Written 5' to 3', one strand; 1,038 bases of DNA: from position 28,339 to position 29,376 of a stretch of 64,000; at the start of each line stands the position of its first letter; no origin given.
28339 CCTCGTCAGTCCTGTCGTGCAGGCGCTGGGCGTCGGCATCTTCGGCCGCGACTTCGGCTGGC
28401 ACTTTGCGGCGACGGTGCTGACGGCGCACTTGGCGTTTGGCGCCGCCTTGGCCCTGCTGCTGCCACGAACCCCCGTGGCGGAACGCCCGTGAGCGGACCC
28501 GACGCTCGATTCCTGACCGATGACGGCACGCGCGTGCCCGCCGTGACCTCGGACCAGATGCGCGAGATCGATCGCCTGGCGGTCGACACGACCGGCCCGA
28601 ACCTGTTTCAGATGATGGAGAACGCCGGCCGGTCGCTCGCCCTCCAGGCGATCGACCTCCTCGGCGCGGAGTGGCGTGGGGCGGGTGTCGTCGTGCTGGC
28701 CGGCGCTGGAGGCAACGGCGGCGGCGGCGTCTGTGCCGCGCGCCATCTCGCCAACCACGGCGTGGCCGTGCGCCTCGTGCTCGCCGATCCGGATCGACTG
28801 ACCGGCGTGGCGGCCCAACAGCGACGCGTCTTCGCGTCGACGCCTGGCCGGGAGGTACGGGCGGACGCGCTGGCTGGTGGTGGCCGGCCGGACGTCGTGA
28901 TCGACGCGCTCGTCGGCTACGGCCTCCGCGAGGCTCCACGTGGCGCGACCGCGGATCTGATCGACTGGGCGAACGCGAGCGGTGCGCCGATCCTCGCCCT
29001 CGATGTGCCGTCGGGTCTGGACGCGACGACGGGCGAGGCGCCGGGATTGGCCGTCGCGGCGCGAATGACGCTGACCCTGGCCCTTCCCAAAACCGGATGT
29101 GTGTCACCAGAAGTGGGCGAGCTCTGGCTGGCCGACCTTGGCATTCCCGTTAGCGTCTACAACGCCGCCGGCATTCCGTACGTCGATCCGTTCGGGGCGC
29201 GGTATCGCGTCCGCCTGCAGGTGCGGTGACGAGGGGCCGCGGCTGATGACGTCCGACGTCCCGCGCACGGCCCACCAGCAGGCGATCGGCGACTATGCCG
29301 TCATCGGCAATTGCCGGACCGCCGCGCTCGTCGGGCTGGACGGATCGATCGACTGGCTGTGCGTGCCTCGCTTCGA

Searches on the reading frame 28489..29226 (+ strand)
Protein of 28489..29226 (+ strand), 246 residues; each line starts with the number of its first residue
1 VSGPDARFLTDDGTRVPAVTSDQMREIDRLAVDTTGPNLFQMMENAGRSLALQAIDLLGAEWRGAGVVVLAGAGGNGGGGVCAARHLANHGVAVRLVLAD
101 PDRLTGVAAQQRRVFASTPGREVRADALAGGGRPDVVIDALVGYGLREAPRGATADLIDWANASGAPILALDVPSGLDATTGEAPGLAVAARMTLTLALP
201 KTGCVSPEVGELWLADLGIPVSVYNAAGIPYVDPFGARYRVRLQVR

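Call 52: search_protein_families(library=pfam, proteins=[window:28489-29226:+], max_evalue=0.001)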
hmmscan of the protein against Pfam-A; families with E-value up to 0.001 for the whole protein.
window:28489-29226:+ (246 aa): 1 family
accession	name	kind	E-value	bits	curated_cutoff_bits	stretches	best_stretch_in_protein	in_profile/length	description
PF03853.21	YjeF_N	-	1.3e-41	142.8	24.9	1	41-203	3-169/169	YjeF-related protein N-terminus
